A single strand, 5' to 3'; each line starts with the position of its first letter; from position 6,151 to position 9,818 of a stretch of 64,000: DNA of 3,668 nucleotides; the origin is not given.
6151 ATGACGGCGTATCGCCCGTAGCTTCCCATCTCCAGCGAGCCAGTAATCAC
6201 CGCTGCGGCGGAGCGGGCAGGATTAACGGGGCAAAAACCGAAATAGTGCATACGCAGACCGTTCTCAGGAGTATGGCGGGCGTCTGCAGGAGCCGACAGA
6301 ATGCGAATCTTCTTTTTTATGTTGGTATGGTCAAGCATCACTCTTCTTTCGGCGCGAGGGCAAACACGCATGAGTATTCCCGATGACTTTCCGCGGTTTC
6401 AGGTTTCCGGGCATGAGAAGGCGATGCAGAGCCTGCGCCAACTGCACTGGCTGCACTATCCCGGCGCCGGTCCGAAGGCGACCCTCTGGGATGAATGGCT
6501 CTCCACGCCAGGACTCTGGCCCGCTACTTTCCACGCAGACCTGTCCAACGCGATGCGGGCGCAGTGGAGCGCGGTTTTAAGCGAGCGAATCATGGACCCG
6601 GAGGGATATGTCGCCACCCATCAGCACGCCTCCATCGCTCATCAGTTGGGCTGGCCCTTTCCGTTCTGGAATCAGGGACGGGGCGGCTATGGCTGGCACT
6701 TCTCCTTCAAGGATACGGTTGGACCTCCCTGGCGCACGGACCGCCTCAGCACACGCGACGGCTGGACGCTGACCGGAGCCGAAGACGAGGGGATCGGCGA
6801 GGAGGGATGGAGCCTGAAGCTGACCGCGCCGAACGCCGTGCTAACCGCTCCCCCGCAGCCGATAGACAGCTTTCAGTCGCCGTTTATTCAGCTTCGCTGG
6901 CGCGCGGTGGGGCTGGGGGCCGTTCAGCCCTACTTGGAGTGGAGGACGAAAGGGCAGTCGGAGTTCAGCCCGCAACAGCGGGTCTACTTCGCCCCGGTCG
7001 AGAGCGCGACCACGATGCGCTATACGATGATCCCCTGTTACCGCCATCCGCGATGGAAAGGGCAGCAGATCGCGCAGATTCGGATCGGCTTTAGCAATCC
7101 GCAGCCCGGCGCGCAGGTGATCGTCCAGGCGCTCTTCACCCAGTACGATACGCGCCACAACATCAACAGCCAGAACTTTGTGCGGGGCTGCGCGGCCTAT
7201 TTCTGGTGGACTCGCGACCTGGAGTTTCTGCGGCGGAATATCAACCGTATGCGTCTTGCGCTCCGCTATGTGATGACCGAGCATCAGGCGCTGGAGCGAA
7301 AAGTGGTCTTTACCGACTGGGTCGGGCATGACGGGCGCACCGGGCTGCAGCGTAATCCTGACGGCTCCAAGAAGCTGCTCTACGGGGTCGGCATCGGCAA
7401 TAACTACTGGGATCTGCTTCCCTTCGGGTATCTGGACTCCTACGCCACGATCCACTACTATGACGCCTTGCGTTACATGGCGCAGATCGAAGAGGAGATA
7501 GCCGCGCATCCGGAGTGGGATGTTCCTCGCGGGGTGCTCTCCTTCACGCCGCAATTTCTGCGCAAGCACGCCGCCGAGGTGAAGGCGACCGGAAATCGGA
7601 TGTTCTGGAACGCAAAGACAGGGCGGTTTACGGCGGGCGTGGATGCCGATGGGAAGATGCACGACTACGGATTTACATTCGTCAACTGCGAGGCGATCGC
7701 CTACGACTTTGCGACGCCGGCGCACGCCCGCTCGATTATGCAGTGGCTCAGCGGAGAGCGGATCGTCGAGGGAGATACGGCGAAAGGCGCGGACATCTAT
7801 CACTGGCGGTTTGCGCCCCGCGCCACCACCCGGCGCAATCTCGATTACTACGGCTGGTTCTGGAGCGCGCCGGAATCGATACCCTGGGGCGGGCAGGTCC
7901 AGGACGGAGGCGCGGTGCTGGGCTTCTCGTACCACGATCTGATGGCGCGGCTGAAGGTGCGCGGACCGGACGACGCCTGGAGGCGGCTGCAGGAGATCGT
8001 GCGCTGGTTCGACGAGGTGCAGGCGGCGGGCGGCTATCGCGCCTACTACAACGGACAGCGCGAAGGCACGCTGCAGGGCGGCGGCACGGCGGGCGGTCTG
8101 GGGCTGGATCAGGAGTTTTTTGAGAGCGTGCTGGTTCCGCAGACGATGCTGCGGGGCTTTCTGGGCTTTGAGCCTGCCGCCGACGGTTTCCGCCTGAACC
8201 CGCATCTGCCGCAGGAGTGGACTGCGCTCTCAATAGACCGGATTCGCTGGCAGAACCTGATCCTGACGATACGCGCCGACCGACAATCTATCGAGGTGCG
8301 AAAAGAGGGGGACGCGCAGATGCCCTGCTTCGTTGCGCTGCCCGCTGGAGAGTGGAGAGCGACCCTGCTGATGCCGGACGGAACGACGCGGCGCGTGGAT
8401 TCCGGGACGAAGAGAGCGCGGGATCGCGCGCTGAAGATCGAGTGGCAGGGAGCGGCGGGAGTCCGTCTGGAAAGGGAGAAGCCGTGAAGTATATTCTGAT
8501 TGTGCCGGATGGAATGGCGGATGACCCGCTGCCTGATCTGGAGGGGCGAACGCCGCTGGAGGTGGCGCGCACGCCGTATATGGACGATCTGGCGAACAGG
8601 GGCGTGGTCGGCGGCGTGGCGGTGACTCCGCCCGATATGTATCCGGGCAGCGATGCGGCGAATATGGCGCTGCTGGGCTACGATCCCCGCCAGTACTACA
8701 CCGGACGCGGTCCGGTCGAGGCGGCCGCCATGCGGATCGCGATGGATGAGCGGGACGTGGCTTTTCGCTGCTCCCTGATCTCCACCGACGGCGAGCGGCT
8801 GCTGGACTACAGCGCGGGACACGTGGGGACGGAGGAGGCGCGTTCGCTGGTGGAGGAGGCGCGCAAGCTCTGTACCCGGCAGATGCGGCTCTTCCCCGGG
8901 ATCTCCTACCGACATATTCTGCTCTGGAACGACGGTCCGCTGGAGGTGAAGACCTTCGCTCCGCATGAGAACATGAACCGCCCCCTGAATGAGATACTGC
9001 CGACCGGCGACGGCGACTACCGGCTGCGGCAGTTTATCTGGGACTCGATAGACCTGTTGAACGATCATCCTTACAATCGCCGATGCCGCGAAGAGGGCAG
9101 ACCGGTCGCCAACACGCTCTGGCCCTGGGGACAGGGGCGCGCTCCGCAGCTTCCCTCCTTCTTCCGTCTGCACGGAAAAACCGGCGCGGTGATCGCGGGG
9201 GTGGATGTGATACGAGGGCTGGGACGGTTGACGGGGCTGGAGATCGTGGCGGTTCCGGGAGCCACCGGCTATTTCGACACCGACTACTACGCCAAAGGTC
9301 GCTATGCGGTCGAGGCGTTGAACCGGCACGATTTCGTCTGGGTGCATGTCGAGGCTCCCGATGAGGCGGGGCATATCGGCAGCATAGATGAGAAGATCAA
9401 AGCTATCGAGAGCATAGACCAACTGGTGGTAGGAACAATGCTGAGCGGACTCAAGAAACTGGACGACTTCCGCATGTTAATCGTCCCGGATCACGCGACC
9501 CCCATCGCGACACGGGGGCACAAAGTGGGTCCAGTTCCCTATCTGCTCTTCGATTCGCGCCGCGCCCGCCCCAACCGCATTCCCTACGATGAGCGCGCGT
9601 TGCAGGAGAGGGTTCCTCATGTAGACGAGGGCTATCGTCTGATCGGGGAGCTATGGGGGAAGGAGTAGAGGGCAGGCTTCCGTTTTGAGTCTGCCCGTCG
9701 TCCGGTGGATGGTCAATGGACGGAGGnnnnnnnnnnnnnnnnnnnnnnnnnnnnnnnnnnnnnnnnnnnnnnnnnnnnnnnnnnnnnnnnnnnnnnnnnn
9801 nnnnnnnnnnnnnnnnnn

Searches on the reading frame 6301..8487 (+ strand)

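Call 70: search_protein_families(library=pfam, proteins=[window:6301-8487:+], max_evalue=0.0001)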
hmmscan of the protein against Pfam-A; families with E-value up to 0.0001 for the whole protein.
window:6301-8487:+ (728 aa): 1 family
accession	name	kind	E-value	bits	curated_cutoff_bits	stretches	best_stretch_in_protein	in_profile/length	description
PF03633.20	Glyco_hydro_65C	-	7.7e-09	35.6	22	1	625-674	3-51/62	Glycosyl hydrolase family 65, C-terminal domain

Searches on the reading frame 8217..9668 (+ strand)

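Call 70: search_protein_families(library=pfam, proteins=[window:8217-9668:+], max_evalue=0.0001)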
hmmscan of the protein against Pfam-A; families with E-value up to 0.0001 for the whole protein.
window:8217-9668:+ (483 aa): 2 families
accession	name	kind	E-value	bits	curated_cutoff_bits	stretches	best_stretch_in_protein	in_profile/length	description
PF10143.14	PhosphMutase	-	3.8e-45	154.2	21.5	1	126-287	1-170/170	2,3-bisphosphoglycerate-independent phosphoglycerate mutase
PF01676.23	Metalloenzyme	-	8.4e-35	120.9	24.3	1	91-451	2-227/252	Metalloenzyme superfamily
